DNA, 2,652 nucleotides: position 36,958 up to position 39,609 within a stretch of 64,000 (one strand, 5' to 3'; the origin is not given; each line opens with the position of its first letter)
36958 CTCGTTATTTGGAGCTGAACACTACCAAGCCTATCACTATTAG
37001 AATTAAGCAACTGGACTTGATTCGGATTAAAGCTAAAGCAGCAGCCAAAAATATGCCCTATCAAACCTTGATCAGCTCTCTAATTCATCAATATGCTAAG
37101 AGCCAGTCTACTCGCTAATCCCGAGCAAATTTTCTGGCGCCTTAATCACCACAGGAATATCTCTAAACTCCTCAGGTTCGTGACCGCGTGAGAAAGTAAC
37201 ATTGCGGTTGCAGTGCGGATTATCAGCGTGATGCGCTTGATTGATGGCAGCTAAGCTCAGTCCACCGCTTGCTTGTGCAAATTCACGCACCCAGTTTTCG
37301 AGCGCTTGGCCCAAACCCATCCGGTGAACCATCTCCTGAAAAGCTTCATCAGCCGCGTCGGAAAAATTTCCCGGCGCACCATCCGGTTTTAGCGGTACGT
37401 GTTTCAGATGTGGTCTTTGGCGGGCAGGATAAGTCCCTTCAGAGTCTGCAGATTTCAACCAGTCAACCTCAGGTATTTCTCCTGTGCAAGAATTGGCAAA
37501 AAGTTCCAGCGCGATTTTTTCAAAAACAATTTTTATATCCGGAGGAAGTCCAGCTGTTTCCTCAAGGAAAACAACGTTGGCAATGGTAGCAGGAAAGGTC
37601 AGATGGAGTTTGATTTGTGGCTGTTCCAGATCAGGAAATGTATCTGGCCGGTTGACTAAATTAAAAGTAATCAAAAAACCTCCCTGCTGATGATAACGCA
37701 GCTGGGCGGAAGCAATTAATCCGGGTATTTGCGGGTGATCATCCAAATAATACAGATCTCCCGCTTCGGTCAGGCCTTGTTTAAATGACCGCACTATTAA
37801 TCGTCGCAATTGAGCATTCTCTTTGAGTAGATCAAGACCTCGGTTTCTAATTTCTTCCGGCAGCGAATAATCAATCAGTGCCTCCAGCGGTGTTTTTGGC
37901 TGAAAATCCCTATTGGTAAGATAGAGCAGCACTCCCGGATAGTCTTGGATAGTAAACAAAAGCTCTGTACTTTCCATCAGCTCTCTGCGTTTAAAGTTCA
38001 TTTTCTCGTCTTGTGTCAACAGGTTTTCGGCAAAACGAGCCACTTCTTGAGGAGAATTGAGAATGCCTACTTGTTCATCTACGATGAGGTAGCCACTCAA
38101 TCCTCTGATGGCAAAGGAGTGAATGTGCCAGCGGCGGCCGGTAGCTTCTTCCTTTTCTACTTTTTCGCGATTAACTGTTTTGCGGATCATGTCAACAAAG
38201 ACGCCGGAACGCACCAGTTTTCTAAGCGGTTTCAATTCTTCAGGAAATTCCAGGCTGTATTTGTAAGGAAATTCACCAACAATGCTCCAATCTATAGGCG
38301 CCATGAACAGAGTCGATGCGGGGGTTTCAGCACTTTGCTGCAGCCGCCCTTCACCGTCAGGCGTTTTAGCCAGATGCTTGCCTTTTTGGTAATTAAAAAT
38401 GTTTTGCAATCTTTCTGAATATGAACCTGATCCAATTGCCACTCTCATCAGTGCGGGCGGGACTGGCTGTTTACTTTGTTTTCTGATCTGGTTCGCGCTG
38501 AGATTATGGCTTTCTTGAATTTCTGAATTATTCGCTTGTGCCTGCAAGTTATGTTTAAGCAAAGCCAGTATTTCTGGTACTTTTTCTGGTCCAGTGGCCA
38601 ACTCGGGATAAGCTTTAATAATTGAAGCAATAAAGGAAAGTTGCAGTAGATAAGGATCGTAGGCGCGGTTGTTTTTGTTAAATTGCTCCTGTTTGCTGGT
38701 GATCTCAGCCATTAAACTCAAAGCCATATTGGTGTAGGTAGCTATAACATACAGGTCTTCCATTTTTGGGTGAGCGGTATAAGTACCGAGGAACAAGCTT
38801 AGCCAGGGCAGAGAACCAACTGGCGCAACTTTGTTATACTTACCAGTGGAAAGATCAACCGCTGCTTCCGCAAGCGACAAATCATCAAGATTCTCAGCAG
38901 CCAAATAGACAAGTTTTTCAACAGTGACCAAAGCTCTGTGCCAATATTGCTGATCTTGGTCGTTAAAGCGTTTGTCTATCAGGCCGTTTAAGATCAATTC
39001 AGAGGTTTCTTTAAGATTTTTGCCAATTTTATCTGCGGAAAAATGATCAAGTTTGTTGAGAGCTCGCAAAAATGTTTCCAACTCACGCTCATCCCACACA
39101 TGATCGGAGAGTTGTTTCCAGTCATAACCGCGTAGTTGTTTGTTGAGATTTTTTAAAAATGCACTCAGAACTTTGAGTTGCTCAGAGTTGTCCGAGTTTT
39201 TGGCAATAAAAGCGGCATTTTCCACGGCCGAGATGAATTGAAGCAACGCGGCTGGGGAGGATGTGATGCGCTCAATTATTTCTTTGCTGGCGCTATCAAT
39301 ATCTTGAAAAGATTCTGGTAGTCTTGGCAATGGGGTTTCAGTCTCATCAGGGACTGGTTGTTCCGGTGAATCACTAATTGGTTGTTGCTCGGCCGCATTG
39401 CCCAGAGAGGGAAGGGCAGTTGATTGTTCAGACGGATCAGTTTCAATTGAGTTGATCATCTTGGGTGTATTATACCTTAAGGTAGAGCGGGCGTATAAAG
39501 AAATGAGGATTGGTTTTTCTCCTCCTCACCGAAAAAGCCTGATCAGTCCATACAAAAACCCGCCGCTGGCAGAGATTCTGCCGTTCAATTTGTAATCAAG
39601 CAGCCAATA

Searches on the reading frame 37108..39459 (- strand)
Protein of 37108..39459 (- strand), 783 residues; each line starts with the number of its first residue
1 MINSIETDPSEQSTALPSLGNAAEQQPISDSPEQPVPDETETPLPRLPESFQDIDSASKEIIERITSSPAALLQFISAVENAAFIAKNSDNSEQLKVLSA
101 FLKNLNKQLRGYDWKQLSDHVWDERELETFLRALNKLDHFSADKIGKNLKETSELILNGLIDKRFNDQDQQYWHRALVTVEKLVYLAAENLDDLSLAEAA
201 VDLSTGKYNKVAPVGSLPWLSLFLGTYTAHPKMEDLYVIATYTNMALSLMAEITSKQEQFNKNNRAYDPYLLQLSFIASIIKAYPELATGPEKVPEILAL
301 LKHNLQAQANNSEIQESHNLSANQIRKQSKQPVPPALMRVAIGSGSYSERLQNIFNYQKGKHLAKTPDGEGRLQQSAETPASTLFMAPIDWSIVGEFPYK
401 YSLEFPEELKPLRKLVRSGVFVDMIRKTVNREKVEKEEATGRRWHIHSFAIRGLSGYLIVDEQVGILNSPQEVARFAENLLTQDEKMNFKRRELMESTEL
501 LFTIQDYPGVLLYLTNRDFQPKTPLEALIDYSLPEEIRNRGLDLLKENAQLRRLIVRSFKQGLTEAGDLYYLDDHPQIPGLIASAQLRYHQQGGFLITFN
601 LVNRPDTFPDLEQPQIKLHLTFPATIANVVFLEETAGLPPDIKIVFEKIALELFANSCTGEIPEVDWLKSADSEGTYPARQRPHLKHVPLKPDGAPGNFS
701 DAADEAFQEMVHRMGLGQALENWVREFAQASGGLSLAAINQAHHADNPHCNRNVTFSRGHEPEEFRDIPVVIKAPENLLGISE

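Call 3: search_protein_families(library=pfam, proteins=[window:37108-39459:-], max_evalue=1)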
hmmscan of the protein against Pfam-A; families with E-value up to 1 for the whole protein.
window:37108-39459:- (783 aa): 1 family
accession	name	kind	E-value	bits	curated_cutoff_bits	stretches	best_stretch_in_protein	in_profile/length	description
PF17176.10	tRNA_bind_3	-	0.2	12.4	27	0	103-142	31-70/119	tRNA-binding domain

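Call 4: search_protein_families(library=padloc, proteins=[window:37108-39459:-], max_evalue=1)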
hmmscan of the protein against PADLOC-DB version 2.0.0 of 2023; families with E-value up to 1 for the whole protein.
window:37108-39459:- (783 aa): 3 families
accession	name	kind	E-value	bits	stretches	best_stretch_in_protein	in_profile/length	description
PDLC04395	PDC-M07B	-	0.00084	17.4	1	47-134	18-104/161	-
PDLC00615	ZorC1|ZorC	-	0.0024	14.7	1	49-192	24-163/426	EH signature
PDLC04394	PDC-M07B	-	0.012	14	1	48-135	19-106/154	-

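Call 5: search_protein_families(library=ncbifam, proteins=[window:37108-39459:-], max_evalue=1)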
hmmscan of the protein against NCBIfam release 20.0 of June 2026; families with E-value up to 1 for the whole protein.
window:37108-39459:- (783 aa): 0 families

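Call 9: find_homologous_proteins(query=window:37108-39459:-)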
Query window:37108-39459:- (783 aa): 2 proteins with E <= 0.001 among 8000 candidates.
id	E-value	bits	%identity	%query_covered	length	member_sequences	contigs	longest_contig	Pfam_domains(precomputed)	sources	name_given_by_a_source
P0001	0.0e+0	1766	100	100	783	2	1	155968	-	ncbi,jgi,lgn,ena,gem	-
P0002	0.0e+0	1272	74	97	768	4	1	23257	-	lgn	-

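Call 11: find_encoding_contigs(protein=P0002, flank=10000, max_places=4)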
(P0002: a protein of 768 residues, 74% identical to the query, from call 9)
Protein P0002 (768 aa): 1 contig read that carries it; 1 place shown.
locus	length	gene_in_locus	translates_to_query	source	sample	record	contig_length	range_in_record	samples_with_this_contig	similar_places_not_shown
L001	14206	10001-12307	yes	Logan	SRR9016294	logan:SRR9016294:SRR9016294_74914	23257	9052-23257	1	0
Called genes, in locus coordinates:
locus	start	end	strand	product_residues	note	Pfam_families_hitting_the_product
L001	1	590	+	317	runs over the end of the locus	PF00551:Formyl_trans_N, PF02911:Formyl_trans_C (faint)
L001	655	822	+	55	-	-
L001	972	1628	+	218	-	PF02163:Peptidase_M50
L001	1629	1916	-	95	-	-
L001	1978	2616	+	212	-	PF00753:Lactamase_B, PF23023:Anti-Pycsar_Apyc1 (faint)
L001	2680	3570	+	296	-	PF00483:NTP_transferase, PF12804:NTP_transf_3 (weak)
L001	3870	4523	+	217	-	PF01520:Amidase_3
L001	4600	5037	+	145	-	PF10025:DUF2267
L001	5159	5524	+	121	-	PF02325:CCB3_YggT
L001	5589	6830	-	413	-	PF00155:Aminotran_1_2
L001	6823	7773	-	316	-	PF01370:Epimerase, PF04321:RmlD_sub_bind, PF07993:NAD_binding_4 (faint), PF16363:GDP_Man_Dehyd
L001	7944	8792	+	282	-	-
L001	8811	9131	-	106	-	-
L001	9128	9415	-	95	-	-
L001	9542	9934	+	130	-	PF00903:Glyoxalase, PF12681:Glyoxalase_2, PF18029:Glyoxalase_6 (weak)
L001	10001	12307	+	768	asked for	-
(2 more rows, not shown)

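Call 18: search_solved_structures(query=window:37108-39459:-, max_evalue=10, show_alignments=2)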
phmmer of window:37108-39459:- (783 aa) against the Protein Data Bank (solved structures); distinct sequences matched with E-value up to 10: 0.

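Call 24: find_related_loci(query=A2, collection=genome_contigs, flank=10000)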
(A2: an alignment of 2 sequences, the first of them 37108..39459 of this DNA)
Query A2 (783 aa) in genome_contigs; peptide patterns used: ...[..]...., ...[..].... (x = any residue, [..] = any of these).
149 stretches matched a pattern; 1 encode a relative of the query (tblastn E <= 1e-3); 1 distinct loci.
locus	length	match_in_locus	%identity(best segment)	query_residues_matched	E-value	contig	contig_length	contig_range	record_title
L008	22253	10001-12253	74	28-783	0e+0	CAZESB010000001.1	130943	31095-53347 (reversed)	MAG TPA_asm: uncultured Pseudomonadales bacterium isolate SRP193661_co1_63 genome assembly, contig: NODE_148_length_1309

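Call 37: search_protein_representatives(protein=window:37108-39459:-)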
Query: 783 residues. Proteins with E-value up to 0.001 (for the whole library): 31; up to 1e-10: 29; up to 1e-30: 17. The best 31 are listed.
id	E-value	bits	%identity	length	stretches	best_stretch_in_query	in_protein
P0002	0.0e+00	1271.5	75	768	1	26-783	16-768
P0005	4.6e-50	187.3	28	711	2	405-771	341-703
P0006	1.0e-44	169.7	27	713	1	46-782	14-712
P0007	1.2e-43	166.1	26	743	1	48-781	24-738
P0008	1.2e-43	166.1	26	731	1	44-772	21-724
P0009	3.2e-41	158.1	28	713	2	442-776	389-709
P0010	6.5e-39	150.5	27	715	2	391-779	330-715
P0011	3.3e-38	148.1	27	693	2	396-780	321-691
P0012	5.0e-38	147.5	25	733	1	54-780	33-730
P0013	3.1e-37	144.9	25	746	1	44-778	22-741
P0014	8.7e-36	140.1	25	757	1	52-776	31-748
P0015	6.4e-35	137.3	28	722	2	394-780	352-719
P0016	8.0e-34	133.6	25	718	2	454-770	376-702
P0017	1.1e-33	133.2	32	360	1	444-779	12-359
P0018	1.6e-31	126.0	25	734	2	419-781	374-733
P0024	1.9e-23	99.4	24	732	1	26-779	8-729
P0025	4.2e-23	98.2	22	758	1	55-779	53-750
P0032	7.7e-16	74.2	35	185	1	619-779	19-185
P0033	3.0e-06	42.5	29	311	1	387-552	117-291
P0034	5.5e-04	35.0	23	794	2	510-781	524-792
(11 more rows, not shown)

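Call 39: search_protein_families(library=pfam, alignment_id=A3, max_evalue=0.1)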
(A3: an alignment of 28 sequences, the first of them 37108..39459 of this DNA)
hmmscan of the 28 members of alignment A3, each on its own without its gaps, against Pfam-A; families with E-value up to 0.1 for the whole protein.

A. member 1, window:37108-39459:- (783 aa): 0 families

B. families by the number of members that match (of 28 scanned): 5 families
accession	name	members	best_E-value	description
PF19945.4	DUF6407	1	0.012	Family of unknown function (DUF6407)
PF18040.7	BPA_C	1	0.034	beta porphyranase A C-terminal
PF10928.13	DUF2810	1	0.035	Protein of unknown function (DUF2810)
PF02532.19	PsbI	1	0.07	Photosystem II reaction centre I protein (PSII 4.8 kDa protein)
PF13469.12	Sulfotransfer_3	1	0.071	Sulfotransferase family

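Call 40: search_solved_structures(query=A3, max_evalue=10, show_alignments=2)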
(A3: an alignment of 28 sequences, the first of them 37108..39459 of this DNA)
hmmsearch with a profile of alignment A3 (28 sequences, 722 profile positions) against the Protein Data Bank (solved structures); distinct sequences matched with E-value up to 10: 2.
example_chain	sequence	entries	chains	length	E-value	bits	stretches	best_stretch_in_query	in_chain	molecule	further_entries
3u5m_A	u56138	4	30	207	0.52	11.7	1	267-341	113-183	E3 ubiquitin-protein ligase TRIM33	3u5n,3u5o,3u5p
8bd8_A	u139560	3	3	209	0.53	11.7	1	267-341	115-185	E3 ubiquitin-protein ligase TRIM33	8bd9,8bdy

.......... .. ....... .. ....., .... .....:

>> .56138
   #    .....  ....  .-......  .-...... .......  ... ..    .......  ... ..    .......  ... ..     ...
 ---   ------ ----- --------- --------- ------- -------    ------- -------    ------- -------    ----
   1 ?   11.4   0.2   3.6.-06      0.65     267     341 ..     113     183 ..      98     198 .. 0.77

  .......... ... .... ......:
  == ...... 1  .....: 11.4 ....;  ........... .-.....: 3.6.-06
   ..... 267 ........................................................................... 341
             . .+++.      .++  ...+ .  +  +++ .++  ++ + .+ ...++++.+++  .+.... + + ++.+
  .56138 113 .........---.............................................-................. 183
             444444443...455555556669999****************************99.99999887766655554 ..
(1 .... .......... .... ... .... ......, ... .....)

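Call 41: find_encoding_contigs(protein=P0006, flank=8000, max_places=3)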
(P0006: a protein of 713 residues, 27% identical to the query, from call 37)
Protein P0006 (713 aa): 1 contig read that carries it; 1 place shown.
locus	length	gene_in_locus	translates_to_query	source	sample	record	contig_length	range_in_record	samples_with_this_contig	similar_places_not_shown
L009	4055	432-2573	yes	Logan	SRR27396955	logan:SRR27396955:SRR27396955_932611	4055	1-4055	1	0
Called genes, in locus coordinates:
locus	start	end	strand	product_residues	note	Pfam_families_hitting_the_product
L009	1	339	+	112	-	?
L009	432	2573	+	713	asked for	-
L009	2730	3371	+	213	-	PF13489:Methyltransf_23, PF01209:Ubie_methyltran (faint), PF13847:Methyltransf_31, PF08241:Methyltransf_11, PF08242:Methyltransf_12, PF13649:Methyltransf_25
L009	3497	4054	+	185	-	?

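Call 44: find_encoding_contigs(protein=P0005, flank=6000, max_places=2)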
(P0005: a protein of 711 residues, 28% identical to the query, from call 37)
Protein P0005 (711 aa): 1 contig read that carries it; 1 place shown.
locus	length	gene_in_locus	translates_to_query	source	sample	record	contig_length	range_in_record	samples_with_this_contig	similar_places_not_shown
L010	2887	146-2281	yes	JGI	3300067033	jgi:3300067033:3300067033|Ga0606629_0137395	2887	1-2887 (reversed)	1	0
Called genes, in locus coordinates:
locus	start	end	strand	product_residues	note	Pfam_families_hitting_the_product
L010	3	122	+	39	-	?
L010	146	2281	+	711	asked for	-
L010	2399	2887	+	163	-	?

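Call 45: find_encoding_contigs(protein=P0007, flank=6000, max_places=2)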
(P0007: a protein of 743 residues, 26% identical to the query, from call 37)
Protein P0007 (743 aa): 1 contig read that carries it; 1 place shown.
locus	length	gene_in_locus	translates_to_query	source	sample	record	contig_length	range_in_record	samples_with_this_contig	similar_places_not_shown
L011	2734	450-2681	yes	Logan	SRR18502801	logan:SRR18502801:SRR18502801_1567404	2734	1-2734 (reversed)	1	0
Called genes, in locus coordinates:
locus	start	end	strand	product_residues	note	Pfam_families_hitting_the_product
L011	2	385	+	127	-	?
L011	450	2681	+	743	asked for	-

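Call 46: find_encoding_contigs(protein=P0008, flank=6000, max_places=2)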
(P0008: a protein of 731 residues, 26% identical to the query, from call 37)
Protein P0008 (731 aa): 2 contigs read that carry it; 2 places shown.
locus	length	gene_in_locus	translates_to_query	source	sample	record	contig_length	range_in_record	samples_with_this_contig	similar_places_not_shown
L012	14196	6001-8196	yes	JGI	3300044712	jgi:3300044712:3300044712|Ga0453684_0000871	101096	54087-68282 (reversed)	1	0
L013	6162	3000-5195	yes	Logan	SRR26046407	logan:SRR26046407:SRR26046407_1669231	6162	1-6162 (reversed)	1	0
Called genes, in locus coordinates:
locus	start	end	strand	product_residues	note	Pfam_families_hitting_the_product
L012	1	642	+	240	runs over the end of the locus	PF05239:PRC (weak)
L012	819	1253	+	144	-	PF00293:NUDIX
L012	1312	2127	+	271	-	PF13231:PMT_2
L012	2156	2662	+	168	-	-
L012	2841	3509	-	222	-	-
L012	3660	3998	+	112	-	PF03551:PadR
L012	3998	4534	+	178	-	-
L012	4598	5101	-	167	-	PF06983:3-dmu-9_3-mt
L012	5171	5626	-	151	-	PF01872:RibD_C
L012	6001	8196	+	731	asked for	-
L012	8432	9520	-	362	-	-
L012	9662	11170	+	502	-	PF01946:Thi4 (weak), PF00890:FAD_binding_2 (weak), PF01266:DAO, PF07992:Pyr_redox_2 (faint), PF13450:NAD_binding_8 (weak), PF00355:Rieske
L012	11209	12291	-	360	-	-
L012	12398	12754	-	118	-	-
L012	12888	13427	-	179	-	PF01551:Peptidase_M23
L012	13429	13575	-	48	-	-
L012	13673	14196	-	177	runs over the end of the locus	-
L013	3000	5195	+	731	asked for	-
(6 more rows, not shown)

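Call 47: find_encoding_contigs(protein=P0013, flank=6000, max_places=2)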
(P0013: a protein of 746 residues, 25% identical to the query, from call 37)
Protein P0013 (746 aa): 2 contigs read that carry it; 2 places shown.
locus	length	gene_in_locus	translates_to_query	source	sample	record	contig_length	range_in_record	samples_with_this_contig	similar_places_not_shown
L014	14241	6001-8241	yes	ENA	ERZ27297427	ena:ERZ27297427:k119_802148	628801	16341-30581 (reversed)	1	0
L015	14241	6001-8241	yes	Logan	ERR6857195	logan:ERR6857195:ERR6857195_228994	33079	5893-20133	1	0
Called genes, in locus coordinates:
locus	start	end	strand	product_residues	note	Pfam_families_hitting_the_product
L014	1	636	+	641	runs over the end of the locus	PF01841:Transglut_core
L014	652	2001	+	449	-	PF01541:GIY-YIG, PF27096:UvrC_M, PF08459:UvrC_RNaseH_dom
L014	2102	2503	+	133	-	PF04020:Phage_holin_4_2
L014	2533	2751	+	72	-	PF03840:SecG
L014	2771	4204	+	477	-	PF00496:SBP_bac_5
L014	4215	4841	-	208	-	PF23477:zf_Tbcl_2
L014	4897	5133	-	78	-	PF00459:Inositol_P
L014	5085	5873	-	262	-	PF00459:Inositol_P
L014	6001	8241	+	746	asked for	-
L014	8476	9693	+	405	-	-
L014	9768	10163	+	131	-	-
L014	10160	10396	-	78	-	-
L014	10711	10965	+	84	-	-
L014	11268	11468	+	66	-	-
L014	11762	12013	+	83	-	-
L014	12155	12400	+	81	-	-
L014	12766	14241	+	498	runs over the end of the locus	PF00704:Glyco_hydro_18, PF00182:Glyco_hydro_19 (weak)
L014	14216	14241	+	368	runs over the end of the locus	PF00768:Peptidase_S11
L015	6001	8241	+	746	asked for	-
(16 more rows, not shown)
